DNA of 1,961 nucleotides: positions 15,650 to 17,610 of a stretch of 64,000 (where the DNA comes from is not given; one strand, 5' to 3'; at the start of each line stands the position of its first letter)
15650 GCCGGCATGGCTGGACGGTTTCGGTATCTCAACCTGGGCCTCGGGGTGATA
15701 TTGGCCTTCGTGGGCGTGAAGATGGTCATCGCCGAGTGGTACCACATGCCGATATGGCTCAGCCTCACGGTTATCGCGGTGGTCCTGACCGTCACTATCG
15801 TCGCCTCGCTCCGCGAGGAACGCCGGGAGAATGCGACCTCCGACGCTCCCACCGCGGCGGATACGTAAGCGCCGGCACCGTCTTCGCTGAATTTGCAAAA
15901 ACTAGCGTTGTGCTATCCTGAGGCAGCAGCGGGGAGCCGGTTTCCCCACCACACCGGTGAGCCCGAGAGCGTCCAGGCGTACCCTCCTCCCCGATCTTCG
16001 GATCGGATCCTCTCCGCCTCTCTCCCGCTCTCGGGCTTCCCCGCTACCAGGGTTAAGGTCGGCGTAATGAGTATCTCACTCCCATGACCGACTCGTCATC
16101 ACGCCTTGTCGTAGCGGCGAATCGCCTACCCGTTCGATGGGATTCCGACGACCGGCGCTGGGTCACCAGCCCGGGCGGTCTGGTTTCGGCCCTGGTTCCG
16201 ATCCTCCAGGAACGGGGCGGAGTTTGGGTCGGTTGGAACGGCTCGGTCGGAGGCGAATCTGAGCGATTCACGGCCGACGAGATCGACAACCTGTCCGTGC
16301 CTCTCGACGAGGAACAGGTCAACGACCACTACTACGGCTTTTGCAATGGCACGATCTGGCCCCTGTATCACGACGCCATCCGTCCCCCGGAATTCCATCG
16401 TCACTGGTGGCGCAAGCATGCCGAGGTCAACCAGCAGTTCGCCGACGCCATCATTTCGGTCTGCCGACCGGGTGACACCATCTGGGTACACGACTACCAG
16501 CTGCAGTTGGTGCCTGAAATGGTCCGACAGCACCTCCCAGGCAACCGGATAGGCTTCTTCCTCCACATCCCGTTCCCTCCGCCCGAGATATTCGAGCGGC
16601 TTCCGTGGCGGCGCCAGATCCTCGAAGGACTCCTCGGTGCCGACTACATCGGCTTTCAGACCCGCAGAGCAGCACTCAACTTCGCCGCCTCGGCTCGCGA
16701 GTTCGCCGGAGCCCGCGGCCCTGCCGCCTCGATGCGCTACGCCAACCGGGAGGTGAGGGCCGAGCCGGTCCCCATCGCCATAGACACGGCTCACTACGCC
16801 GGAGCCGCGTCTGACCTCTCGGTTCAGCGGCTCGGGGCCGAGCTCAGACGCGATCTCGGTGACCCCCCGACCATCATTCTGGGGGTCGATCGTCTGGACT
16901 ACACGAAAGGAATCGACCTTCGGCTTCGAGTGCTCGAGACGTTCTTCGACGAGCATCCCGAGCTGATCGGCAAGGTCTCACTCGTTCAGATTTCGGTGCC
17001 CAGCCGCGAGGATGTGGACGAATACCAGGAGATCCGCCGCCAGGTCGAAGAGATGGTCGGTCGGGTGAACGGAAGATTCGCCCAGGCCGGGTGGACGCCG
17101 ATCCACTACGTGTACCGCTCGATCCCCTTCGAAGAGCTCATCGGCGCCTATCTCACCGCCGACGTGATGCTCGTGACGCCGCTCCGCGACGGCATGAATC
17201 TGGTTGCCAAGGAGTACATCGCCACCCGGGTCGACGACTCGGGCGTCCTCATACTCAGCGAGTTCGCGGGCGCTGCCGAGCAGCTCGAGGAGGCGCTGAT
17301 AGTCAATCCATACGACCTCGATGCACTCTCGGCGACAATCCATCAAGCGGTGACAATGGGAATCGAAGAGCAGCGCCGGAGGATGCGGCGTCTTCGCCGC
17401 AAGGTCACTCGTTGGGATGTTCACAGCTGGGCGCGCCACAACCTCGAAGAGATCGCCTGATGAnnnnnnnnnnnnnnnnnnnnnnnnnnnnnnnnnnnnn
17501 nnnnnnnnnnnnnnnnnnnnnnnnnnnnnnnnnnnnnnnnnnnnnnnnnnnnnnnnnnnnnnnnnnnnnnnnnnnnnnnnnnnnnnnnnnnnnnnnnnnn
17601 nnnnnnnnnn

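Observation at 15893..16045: Candidate novel sRNA whose single-stranded parts are all anti-Shine-Dalgarno-like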

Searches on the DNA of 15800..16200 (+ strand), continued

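Call 34: search_with_rna_model(model_id=R1, sources=[L190, L191, L192, L193, L194, L195, L196, L197, L198, L199, L200, L201, L202, L203, L204, L205, L206, L207, L208, L209, L210, L211, L212, L213, L214, L215, L216, L217, L218, L219, L220, L221, L222, L223, L224, L225, L226, L227, L228, L229, L230, L231, L232, L233, L234, L235, L236, L237, L238, L239, L240, L241, L242, L243, L244, L245, L246, L247, L248, L249, L250, L251, L252, L253, L254, L255, L256, L257, L258, L259, L260, L261, L262, L263, L264, L265, L266, L267, L268, L269, L270, L271, L272, L273, L274, L275, L276, L277, L278, L279, L280, L281, L282, L283, L284, L285, L286, L287, L288, L289], max_evalue=1)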
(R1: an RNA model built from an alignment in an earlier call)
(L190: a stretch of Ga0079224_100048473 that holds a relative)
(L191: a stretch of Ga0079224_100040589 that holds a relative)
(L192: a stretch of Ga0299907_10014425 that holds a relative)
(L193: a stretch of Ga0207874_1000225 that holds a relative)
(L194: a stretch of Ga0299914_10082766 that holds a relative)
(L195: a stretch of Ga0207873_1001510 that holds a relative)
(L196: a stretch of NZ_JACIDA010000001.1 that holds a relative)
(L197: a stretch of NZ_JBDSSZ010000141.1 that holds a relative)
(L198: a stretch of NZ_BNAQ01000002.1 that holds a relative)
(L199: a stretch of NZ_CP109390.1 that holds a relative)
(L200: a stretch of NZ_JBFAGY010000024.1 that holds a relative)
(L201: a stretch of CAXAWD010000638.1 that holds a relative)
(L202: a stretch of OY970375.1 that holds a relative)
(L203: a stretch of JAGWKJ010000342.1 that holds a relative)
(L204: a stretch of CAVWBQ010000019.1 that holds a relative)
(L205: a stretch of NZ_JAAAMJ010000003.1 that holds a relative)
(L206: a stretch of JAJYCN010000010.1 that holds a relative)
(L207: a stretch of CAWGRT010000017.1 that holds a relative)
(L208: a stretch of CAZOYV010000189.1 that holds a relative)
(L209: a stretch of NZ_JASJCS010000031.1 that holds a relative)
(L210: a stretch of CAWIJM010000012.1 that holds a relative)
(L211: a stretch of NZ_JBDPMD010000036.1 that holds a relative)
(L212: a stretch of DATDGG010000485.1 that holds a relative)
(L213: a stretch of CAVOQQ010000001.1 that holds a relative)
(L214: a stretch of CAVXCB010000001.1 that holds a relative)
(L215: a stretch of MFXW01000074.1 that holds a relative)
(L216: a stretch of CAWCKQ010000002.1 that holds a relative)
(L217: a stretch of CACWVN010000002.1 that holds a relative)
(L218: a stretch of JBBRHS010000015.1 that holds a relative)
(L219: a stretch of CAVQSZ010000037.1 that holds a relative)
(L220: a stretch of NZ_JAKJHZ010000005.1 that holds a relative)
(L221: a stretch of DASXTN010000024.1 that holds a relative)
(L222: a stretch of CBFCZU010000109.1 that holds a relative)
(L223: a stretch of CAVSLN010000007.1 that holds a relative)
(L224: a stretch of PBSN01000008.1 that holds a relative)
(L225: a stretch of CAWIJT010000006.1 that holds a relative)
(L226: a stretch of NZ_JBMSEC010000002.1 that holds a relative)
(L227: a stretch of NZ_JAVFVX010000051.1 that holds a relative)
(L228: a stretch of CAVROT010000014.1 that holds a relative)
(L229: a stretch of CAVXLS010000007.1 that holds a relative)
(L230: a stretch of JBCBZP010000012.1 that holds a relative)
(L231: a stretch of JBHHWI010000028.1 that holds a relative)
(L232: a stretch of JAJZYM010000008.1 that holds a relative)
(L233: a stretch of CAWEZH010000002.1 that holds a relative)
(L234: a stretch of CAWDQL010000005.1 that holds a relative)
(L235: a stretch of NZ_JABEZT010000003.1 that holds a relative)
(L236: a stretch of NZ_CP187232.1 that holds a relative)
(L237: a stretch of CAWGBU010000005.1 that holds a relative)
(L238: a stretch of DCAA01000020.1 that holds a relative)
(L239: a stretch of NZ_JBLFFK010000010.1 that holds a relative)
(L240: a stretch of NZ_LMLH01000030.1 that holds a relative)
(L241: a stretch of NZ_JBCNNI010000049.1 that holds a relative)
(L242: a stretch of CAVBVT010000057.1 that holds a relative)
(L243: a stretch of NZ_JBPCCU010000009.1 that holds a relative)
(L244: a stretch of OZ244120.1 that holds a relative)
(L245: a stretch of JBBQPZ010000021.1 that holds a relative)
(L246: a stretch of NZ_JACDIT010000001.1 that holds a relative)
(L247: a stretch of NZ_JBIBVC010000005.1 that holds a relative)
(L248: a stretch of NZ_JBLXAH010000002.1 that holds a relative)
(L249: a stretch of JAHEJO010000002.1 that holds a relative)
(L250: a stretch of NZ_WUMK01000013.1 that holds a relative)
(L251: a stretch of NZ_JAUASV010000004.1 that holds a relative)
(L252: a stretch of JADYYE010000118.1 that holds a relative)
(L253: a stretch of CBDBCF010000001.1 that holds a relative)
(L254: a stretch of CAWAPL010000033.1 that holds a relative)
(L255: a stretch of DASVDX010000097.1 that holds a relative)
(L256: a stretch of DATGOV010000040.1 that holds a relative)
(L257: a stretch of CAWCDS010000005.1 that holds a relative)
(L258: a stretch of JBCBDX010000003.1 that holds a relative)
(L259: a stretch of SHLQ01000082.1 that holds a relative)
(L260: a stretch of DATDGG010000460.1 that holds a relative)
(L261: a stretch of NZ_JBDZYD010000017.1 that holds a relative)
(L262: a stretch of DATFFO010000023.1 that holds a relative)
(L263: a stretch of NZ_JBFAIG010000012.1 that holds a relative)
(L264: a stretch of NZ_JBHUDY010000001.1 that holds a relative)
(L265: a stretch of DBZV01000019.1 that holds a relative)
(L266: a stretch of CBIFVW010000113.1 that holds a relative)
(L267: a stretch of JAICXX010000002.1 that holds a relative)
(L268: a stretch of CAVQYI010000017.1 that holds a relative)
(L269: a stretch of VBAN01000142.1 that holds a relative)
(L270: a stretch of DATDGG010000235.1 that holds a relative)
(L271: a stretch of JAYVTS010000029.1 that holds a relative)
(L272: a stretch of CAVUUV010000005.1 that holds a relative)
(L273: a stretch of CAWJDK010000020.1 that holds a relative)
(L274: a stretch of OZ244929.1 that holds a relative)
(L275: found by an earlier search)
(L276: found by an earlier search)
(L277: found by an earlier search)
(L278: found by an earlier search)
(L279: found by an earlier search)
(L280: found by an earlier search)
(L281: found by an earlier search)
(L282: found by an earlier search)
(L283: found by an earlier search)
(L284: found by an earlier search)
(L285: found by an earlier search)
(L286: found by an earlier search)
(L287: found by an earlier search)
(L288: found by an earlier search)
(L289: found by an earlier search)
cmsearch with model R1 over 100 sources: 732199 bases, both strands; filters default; matches with E-value up to 1: 12.
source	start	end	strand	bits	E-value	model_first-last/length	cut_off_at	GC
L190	2470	2596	-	145.5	3.5e-26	1-127/127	no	0.67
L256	2586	2712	-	145.5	3.5e-26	1-127/127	no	0.67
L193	3270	3396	-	143.7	8e-26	1-127/127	no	0.68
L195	6233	6359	+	141.2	2.6e-25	1-127/127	no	0.68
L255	3450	3576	-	141.2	2.6e-25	1-127/127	no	0.68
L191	797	922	-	135.6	3.5e-24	1-127/127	no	0.67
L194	1619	1741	+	130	4.7e-23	1-127/127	no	0.68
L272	7054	7182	+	95.3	4.6e-16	1-127/127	no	0.7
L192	3755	3885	-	82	2.2e-13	1-127/127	no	0.7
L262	7904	8000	+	77.8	1.5e-12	1-99/127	3'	0.7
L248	3581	3657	-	21.2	0.38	1-127/127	no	0.68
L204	3674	3739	-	19.6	0.79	44-107/127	no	0.73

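Call 35: search_with_rna_model(model_id=R1, sources=[L290, L291, L292, L293, L294, L295, L296, L297, L298, L299, L300, L301, L302, L303, L304, L305, L306, L307, L308, L309, L310, L311, L312, L313], max_evalue=1)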
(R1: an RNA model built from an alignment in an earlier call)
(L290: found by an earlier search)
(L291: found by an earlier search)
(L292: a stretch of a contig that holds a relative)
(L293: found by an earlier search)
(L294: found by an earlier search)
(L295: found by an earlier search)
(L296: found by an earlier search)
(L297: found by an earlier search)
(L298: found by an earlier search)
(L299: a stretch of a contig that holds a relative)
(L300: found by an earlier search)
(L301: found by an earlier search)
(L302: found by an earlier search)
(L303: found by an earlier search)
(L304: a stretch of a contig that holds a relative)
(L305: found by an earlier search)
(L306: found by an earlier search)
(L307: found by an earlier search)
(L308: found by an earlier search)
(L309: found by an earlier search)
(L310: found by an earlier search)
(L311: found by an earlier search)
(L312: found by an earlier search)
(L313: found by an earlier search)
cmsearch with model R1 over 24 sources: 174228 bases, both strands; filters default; matches with E-value up to 1: 3.
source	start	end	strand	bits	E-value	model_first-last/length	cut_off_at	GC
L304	2339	2464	+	135.6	8.3e-25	1-127/127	no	0.67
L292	4988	5112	-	119.4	1.5e-21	1-127/127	no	0.71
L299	4270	4395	+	101.8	5.4e-18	1-127/127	no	0.7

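Call 48: search_with_rna_model(model_id=R1, sources=[window, L001, L002, L003, L004, L005, L006, L007, L008, L272, L192, L194], max_evalue=0.000001, make_alignment=true)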
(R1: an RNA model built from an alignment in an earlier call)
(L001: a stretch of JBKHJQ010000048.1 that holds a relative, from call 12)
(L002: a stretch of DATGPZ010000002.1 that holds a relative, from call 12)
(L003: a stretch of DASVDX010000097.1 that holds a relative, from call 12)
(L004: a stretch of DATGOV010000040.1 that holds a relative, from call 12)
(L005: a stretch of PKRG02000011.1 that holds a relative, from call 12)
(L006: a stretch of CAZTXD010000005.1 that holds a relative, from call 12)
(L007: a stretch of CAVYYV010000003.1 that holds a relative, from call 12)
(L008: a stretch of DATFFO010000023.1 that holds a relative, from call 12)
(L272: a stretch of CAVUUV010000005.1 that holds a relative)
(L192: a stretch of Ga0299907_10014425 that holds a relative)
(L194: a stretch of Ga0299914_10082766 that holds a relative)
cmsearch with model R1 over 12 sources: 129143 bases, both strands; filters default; matches with E-value up to 0.000001: 12.
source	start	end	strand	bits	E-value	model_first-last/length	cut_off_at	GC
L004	2298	2424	+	145.5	6.2e-27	1-127/127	no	0.67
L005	2279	2405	+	143.7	1.4e-26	1-127/127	no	0.68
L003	2272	2398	+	141.2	4.6e-26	1-127/127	no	0.68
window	15924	16050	+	136.8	3.6e-25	1-127/127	no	0.69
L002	2303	2428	+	135.6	6.2e-25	1-127/127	no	0.67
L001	2223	2350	+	134.6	1e-24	1-127/127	no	0.66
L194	1619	1741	+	130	8.3e-24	1-127/127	no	0.68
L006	2323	2447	+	119.4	1.1e-21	1-127/127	no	0.71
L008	2334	2458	+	106.2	5.2e-19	1-127/127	no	0.71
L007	2345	2470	+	101.8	4e-18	1-127/127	no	0.7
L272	7054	7182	+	95.3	8.1e-17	1-127/127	no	0.7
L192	3755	3885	-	82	3.9e-14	1-127/127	no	0.7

Alignment A3: 12 matches aligned to the model, 138 columns, each read 5' to 3' on its own strand. Consensus structure (alignment columns), stored with it:
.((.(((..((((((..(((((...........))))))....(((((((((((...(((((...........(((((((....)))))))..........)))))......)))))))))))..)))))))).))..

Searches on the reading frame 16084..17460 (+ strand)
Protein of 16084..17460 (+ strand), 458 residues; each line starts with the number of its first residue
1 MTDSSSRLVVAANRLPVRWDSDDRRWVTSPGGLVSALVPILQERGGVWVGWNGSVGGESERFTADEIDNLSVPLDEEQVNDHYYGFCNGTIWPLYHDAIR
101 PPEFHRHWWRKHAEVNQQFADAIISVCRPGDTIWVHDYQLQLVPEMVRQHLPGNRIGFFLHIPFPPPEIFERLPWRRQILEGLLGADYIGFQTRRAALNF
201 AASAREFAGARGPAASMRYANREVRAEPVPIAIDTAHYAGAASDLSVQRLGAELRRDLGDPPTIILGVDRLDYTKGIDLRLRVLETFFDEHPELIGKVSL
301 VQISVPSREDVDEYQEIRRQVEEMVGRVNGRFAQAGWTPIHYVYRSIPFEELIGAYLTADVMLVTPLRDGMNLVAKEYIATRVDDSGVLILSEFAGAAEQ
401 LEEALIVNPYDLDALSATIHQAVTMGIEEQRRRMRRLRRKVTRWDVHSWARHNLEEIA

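Call 12: find_related_loci(query=window:16084-17460:+, collection=genome_contigs, flank=2500)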
Query window:16084-17460:+ (458 aa) in genome_contigs; peptide patterns used: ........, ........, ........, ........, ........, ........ (x = any residue, [..] = any of these).
202 stretches matched a pattern; 128 encode a relative of the query (tblastn E <= 1e-3); the best 80 are kept; 80 distinct loci.
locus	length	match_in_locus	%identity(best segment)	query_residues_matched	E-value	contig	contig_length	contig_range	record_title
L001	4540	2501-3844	79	8-455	0e+0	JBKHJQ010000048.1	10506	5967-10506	MAG: Actinomycetota bacterium isolate D5M12_10 NODE_2894_length_10506_cov_6.004019, whole genome shotgun sequence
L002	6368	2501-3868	80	3-458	0e+0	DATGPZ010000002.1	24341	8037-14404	MAG TPA_asm: Acidimicrobiia bacterium isolate SMAG_U10410 k141_5331560, whole genome shotgun sequence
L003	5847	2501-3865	80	4-458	0e+0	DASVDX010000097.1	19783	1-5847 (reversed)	MAG TPA_asm: Acidimicrobiia bacterium isolate SMAG_U2045 k141_1714599, whole genome shotgun sequence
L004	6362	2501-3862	80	4-457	0e+0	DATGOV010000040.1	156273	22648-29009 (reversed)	MAG TPA_asm: Acidimicrobiia bacterium isolate SMAG_U10378 k141_6525401, whole genome shotgun sequence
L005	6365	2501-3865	79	4-458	0e+0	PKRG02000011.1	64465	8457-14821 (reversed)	MAG: Acidimicrobiia bacterium isolate ZC4RG17 NODE_232_length_64465_cov_30.682177, whole genome shotgun sequence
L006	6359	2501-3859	76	6-458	0e+0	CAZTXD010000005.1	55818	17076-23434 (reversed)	MAG TPA_asm: uncultured Acidimicrobiaceae bacterium isolate SRP284430_co1_175 genome assembly, contig: NODE_174_length_5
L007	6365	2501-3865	73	4-458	0e+0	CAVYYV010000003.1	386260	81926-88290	MAG: uncultured Acidimicrobiia bacterium isolate MFD02923.bin.1.45 genome assembly, contig: contig_11114, whole genome s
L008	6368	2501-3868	71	2-457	0e+0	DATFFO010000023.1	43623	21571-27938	MAG TPA_asm: Acidimicrobiia bacterium isolate SMAG_U8638 k141_1688479, whole genome shotgun sequence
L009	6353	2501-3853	60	4-454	0e+0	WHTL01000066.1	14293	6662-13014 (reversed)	MAG: Acidimicrobiia bacterium isolate Dino_bin35 k141_211916_length_14293_cov_24.8503, whole genome shotgun sequence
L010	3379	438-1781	60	7-454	0e+0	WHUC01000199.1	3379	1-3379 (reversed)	MAG: Acidimicrobiia bacterium isolate Dino_bin56 NODE_28595_length_3379_cov_27.022, whole genome shotgun sequence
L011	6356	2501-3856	61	6-458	1e-175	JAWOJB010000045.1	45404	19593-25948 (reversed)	MAG: Acidimicrobiia bacterium isolate CWP6-1.bin.27 k191_423802, whole genome shotgun sequence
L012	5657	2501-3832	58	12-457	3e-172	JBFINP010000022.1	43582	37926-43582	MAG: Acidimicrobiia bacterium isolate Mix_sand12.2021.10.G.66 k141_1236225_length_43582_cov_31.3498, whole genome shotgu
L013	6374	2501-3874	53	1-458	6e-171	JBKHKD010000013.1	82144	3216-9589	MAG: Actinomycetota bacterium isolate D5M12_6 NODE_58_length_82144_cov_29.516269, whole genome shotgun sequence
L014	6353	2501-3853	56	7-457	4e-170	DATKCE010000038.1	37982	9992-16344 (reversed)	MAG TPA_asm: Acidimicrobiia bacterium isolate SMAG_U14438 k141_1458081, whole genome shotgun sequence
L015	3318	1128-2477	57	7-457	1e-178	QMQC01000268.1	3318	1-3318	MAG: Actinobacteria bacterium isolate B3_G11 B3_Guay11_scaffold_11762, whole genome shotgun sequence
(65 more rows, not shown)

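Call 67: search_protein_families(library=pfam, proteins=[window:16084-17460:+])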
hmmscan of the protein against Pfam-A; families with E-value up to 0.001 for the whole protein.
window:16084-17460:+ (458 aa): 1 family
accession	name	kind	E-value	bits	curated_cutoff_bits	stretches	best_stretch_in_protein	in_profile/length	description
PF00982.27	Glyco_transf_20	-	1.2e-146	489.6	32.5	1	7-457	2-471/473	Glycosyltransferase family 20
